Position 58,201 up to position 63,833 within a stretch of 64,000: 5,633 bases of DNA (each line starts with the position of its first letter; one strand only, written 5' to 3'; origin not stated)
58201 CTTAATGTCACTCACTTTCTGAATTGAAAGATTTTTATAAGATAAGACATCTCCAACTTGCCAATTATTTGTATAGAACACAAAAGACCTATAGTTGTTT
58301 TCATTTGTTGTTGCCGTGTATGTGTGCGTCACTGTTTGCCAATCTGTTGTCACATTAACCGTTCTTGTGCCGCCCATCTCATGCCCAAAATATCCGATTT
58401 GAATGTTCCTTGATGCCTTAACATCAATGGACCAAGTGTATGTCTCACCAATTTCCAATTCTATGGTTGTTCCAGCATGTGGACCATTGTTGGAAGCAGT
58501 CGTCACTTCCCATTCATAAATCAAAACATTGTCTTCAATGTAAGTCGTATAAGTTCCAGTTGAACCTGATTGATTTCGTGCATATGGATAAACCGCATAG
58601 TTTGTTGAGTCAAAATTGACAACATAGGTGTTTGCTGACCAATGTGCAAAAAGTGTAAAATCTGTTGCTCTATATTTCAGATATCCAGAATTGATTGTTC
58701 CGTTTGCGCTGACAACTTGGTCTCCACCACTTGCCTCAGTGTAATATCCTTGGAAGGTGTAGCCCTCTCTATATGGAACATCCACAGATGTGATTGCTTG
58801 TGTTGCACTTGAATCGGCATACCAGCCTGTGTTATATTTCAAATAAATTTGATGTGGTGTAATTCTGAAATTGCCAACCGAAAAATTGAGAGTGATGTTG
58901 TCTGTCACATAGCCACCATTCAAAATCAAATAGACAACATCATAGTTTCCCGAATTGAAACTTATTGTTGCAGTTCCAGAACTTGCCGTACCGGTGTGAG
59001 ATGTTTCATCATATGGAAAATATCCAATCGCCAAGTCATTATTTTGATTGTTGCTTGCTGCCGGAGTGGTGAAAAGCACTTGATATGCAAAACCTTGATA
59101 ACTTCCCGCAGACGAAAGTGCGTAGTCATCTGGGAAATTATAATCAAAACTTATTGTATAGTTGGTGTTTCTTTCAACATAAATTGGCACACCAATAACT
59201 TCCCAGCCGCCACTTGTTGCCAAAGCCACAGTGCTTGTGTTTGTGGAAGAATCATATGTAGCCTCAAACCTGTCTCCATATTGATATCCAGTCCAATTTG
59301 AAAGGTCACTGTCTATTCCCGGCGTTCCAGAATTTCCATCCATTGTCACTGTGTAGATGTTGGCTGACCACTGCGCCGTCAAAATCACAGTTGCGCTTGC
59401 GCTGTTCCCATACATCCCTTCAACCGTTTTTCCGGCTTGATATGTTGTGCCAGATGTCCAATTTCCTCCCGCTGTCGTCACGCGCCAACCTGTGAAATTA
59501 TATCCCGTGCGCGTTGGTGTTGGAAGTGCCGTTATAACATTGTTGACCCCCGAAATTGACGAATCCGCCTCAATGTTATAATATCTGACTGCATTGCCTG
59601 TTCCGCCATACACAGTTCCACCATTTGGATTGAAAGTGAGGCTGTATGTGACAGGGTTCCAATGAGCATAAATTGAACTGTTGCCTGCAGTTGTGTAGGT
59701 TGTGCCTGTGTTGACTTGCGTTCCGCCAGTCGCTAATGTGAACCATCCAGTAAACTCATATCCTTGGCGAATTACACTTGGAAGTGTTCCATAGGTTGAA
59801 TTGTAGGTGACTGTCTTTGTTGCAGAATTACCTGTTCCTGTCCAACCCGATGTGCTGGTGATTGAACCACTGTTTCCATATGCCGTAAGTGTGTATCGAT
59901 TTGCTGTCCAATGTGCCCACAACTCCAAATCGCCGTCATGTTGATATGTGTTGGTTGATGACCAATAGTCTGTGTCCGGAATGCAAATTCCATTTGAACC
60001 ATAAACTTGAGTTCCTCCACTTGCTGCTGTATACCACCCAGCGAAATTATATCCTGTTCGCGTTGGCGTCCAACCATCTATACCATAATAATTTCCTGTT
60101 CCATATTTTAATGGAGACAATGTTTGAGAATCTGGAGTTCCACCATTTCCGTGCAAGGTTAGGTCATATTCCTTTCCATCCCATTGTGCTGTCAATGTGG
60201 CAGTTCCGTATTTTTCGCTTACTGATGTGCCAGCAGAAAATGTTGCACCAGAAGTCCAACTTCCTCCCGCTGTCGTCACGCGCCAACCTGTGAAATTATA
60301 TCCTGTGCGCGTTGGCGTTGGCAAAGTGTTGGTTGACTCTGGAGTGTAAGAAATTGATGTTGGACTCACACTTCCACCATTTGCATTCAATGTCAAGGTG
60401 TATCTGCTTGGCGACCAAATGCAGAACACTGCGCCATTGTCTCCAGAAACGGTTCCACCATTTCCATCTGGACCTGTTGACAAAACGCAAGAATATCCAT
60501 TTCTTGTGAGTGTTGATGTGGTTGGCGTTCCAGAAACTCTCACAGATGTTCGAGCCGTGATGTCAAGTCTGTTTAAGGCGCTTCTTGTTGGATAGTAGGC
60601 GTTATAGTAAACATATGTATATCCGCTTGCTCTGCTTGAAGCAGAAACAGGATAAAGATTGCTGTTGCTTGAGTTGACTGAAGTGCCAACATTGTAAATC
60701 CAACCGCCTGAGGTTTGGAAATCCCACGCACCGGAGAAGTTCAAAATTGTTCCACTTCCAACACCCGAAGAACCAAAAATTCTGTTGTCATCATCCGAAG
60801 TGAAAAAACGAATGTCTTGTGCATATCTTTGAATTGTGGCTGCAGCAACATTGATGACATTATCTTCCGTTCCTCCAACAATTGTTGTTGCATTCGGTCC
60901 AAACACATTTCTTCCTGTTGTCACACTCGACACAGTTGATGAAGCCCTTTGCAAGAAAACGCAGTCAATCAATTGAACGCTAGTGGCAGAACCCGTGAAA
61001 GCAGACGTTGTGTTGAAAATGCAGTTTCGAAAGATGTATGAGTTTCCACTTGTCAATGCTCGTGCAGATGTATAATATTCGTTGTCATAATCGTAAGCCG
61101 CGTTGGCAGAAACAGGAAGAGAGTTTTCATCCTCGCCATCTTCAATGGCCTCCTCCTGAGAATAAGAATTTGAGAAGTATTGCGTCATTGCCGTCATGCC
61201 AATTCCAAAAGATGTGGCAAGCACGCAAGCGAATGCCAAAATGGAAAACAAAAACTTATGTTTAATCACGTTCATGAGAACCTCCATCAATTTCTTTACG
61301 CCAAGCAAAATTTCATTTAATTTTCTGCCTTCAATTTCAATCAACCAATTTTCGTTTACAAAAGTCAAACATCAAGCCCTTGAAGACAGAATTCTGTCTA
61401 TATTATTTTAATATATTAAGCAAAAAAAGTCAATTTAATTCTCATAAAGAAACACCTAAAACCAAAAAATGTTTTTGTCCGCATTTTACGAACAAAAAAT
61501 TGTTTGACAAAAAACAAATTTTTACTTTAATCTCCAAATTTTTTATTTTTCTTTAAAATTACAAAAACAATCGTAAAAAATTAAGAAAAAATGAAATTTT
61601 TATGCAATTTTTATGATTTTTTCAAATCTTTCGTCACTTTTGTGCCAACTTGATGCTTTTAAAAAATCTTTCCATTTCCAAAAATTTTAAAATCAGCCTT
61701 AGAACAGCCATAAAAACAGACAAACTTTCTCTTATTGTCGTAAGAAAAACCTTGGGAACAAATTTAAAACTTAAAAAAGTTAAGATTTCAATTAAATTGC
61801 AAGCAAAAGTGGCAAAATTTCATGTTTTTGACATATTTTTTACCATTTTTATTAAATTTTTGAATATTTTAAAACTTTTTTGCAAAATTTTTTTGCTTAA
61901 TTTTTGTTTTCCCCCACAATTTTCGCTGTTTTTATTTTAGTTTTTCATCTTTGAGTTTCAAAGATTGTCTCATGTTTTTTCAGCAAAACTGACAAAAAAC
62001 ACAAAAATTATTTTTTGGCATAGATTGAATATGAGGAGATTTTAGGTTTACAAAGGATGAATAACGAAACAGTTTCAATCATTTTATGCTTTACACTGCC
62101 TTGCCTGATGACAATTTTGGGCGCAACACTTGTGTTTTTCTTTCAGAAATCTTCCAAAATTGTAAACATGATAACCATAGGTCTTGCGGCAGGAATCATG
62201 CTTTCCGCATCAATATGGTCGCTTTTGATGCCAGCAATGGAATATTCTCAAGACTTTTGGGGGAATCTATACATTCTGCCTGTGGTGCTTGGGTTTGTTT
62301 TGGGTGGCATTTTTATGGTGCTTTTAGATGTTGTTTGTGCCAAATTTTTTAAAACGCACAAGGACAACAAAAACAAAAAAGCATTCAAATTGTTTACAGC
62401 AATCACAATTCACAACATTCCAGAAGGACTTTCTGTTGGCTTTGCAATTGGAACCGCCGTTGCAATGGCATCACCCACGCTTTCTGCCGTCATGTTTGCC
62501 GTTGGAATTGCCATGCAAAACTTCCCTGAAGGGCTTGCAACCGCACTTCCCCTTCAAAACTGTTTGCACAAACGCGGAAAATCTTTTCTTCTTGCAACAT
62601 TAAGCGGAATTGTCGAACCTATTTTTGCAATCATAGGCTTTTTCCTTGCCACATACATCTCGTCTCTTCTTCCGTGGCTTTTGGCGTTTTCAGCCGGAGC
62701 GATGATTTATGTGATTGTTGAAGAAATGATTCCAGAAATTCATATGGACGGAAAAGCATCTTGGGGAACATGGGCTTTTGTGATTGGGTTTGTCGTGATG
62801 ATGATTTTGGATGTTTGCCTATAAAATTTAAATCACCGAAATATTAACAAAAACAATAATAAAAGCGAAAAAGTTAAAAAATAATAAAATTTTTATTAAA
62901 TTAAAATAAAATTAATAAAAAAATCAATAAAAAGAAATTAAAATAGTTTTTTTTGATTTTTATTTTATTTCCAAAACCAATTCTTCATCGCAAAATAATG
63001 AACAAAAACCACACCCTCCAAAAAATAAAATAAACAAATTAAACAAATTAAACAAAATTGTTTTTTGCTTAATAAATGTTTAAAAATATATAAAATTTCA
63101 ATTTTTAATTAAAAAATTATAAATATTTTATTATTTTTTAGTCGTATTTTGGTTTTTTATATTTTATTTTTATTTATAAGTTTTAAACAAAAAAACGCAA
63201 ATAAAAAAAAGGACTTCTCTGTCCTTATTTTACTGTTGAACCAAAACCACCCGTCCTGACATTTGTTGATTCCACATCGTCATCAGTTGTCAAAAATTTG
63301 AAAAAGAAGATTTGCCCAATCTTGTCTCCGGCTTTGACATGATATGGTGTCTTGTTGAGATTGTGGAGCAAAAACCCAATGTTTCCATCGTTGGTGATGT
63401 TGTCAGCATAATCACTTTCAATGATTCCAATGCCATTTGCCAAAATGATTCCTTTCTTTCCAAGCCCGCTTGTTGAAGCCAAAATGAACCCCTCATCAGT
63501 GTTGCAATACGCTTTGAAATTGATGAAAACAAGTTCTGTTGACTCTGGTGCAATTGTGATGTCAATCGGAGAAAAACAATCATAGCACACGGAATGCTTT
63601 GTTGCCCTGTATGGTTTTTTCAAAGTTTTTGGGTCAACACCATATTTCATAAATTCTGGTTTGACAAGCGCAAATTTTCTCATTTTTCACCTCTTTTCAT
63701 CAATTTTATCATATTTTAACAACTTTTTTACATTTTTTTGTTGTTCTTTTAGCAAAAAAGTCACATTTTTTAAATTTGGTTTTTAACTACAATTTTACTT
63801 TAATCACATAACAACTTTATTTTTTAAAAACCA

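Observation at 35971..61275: One uninterrupted 25.3-kb ORF encodes an ~8,430-aa membrane-anchored repeat protein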

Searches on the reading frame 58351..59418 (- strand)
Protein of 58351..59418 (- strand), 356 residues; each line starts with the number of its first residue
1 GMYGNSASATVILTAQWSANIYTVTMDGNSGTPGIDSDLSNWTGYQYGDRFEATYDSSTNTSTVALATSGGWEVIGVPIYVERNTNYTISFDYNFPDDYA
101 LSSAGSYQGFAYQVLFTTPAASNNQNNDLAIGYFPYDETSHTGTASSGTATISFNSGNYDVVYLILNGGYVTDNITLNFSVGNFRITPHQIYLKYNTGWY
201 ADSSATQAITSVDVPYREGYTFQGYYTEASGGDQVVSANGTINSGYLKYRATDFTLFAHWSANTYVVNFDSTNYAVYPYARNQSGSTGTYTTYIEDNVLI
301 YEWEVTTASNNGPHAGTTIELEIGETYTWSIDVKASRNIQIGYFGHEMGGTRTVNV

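Call 71: search_protein_families(library=pfam, proteins=[window:58351-59418:-], max_evalue=1)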
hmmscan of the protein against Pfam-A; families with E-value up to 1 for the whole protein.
window:58351-59418:- (356 aa): 1 family
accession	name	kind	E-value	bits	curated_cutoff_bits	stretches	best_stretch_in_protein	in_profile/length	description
PF09479.16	Flg_new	-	0.00024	21.6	27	1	206-241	19-54/65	Listeria-Bacteroides repeat domain (List_Bact_rpt)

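Call 72: search_solved_structures(query=window:58351-59418:-, max_evalue=1)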
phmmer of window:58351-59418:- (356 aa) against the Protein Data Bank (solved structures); distinct sequences matched with E-value up to 1: 7.
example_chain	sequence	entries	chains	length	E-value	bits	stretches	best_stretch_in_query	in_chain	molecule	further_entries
1m9s_A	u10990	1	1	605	0.00021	23.7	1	206-299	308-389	Internalin B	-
2y5p_A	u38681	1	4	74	0.0011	21.4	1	205-264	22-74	INTERNALIN B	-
2y5q_A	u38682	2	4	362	0.021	17.2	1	206-264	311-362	INTERNALIN B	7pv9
9qr5_A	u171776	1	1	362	0.022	17.1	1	206-264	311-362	Internalin B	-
7nms_A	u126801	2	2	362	0.022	17.1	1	207-264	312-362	Internalin B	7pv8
9qr4_A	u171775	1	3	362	0.023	17.1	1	206-264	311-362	Internalin B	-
6biq_A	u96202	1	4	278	0.066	15.5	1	290-331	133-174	Clan CA, family C40, NlpC/P60 superfamily cysteine peptidase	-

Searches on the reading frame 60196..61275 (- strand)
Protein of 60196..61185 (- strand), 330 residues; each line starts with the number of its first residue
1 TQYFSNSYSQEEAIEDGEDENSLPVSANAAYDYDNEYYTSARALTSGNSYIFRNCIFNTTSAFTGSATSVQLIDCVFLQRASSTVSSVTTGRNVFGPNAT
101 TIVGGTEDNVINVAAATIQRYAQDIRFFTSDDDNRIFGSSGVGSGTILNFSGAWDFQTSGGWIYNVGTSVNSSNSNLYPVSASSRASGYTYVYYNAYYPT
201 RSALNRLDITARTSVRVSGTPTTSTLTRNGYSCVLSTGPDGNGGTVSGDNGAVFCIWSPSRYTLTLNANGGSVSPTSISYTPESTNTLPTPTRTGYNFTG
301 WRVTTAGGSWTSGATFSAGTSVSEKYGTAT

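Call 21: find_homologous_proteins(query=window:60376-61275:-, max_evalue=0.001)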
Query window:60376-61275:-: 1889 candidates shared short words with the query, none scored E <= 0.001.

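Call 39: predict_structure(protein=window:60196-61185:-)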
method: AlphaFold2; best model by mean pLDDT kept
length: 330 residues; sequences in the alignment: 1
mean_pLDDT: 31.6   pTM: 0.20
mean pLDDT of the five models: 31.6, 30.4, 26.2, 25.8, 25.0
residues with pLDDT >= 90: 0; 70-90: 0; 50-70: 0; < 50: 330
segments of 3 or more residues with pLDDT < 50: 1-330
pLDDT, mean of each block of 10 residues (from residue 1): 27 35 32 36 35 41 33 38 28 29 33 31 32 32 26 30 29 28 25 22 23 28 31 29 28 31 36 33 30 33 39 38 40
secondary structure, 60 per line:
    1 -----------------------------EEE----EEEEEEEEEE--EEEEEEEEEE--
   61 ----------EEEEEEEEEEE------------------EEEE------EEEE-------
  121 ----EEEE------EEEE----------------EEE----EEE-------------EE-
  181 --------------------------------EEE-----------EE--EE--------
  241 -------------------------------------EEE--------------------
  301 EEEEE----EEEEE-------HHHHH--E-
elements in order: E30-32 E37-46 E49-58 E71-81 E100-103 E110-113 E125-128 E135-138 E155-157 E162-164 E213-215 E278-280 E301-305 E310-314 H322-326

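Call 45: search_protein_representatives(protein=window:60406-61275:-)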
Query: 290 residues. Proteins with E-value up to 0.001 (for the whole library): 1; up to 1e-10: 1; up to 1e-30: 0. The best 1 are listed.
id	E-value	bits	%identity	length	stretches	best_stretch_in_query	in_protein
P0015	7.9e-11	58.4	33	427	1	5-289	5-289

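Call 85: find_encoding_contigs(protein=P0015, flank=10000, max_places=3)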
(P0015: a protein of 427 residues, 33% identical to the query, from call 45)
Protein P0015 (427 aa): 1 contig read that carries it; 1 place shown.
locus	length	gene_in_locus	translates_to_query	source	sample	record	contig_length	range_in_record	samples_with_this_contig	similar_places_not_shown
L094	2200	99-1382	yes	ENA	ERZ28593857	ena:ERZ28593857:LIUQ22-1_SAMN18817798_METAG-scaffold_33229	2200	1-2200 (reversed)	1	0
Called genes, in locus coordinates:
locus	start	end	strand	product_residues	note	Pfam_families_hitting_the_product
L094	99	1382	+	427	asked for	-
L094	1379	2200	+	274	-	?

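Call 87: find_related_loci(query=A5, collection=metagenome_contigs, flank=6000)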
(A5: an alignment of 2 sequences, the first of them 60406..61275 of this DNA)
Query A5 (290 aa) in metagenome_contigs; peptide patterns used: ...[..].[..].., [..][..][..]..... (x = any residue, [..] = any of these).
561 stretches matched a pattern; 4 encode a relative of the query (tblastn E <= 1e-3); 4 distinct loci.
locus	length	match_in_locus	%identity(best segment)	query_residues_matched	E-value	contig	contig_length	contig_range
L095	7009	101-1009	27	1-290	6e-14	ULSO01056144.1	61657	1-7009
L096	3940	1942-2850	27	1-290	8e-13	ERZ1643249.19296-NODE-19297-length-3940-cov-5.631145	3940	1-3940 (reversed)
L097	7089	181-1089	27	1-290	9e-13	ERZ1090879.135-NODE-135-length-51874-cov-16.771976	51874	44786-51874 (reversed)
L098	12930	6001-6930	26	1-288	5e-10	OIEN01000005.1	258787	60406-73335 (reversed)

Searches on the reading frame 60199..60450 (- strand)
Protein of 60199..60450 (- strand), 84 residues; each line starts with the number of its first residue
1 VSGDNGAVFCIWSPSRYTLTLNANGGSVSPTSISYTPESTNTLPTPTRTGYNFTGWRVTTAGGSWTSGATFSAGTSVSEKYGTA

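Call 98: search_protein_families(library=pfam, alignment_id=A6, max_evalue=0.01)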
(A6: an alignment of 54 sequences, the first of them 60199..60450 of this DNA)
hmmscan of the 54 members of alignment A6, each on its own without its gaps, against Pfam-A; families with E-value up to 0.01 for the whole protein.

A. member 1, window:60199-60450:- (84 aa): 2 families
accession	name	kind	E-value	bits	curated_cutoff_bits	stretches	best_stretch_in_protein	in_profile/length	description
PF09479.16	Flg_new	-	3.2e-10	40.4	27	1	17-72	1-55/65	Listeria-Bacteroides repeat domain (List_Bact_rpt)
PF18998.6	Flg_new_2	-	0.00043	20.6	23.6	1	17-63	1-47/73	Divergent InlB B-repeat domain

B. families by the number of members that match (of 54 scanned): 5 families
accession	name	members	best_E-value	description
PF09479.16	Flg_new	44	2.1e-13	Listeria-Bacteroides repeat domain (List_Bact_rpt)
PF18998.6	Flg_new_2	4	0.00036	Divergent InlB B-repeat domain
PF06458.18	MucBP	1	1.3e-05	MucBP domain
PF23754.1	Beta-prop_IP5PC_F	1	0.0054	IP5P C-F beta-propeller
PF17966.7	Muc_B2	1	0.0074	Muc B2-like domain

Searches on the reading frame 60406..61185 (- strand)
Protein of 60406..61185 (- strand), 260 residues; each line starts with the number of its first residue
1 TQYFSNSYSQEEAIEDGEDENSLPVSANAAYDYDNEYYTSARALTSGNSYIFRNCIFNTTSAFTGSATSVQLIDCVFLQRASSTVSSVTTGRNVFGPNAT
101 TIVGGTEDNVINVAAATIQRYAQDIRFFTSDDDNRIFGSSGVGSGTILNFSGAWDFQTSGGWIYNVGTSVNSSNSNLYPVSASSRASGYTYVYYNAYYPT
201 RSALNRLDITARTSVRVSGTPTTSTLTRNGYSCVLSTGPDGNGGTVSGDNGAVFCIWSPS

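Call 71: search_protein_families(library=pfam, proteins=[window:60406-61185:-], max_evalue=1)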
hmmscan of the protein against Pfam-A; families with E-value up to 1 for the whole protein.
window:60406-61185:- (260 aa): 1 family
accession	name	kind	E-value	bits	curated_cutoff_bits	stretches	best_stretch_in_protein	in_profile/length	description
PF03347.19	TDH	-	0.056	13.5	27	1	16-64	114-160/165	Vibrio thermostable direct hemolysin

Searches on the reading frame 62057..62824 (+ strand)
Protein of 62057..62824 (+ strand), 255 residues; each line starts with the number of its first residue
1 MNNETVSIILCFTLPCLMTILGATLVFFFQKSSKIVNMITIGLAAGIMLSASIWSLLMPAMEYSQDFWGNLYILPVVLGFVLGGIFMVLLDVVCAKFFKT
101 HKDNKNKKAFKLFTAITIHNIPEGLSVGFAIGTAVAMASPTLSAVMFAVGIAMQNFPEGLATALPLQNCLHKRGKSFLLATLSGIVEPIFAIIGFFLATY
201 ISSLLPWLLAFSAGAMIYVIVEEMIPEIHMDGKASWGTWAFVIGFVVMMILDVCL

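Call 10: search_protein_families(library=pfam, proteins=[window:62057-62824:+], max_evalue=0.001)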
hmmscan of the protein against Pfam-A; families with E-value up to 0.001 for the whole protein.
window:62057-62824:+ (255 aa): 1 family
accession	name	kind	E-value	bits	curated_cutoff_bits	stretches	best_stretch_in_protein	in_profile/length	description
PF02535.28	Zip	-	2.5e-19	70.1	35.1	1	112-251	181-322/323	ZIP Zinc transporter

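Call 17: find_encoding_contigs(protein=window:62057-62824:+, flank=10000, max_places=10)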
Protein window:62057-62824:+ (255 aa): 7 contigs read that carry it; 3 places shown.
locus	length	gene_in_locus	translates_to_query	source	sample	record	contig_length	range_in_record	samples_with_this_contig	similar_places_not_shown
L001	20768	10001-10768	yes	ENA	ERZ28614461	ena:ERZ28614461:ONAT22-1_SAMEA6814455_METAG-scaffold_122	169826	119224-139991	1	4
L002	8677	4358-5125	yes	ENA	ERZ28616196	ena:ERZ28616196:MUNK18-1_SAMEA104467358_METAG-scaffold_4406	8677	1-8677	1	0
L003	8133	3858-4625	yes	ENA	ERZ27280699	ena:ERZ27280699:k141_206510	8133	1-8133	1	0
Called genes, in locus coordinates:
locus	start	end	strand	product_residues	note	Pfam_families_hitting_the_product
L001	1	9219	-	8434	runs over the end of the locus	-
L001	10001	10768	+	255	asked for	PF02535:Zip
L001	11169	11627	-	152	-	PF00692:dUTPase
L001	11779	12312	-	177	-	PF13353:Fer4_12, PF04055:Radical_SAM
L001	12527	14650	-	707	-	PF03477:ATP-cone, PF13597:NRDD, PF01228:Gly_radical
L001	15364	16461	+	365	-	PF00438:S-AdoMet_synt_N, PF02772:S-AdoMet_synt_M, PF02773:S-AdoMet_synt_C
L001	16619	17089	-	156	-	-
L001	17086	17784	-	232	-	-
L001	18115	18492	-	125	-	PF01880:Desulfoferrodox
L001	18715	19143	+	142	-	PF01022:HTH_5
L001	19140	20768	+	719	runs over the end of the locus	PF00403:HMA, PF00122:E1-E2_ATPase, PF00702:Hydrolase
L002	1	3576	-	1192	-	?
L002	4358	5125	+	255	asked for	PF02535:Zip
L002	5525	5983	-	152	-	PF00692:dUTPase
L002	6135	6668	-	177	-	PF13353:Fer4_12, PF04055:Radical_SAM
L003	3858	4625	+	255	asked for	PF02535:Zip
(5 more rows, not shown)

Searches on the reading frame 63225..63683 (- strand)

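Call 10: search_protein_families(library=pfam, proteins=[window:63225-63683:-], max_evalue=0.001)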
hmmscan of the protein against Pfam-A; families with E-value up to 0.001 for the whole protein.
window:63225-63683:- (152 aa): 1 family
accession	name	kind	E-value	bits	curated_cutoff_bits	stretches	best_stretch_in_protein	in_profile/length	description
PF00692.24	dUTPase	-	1.9e-14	53.9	22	1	23-150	5-128/129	dUTPase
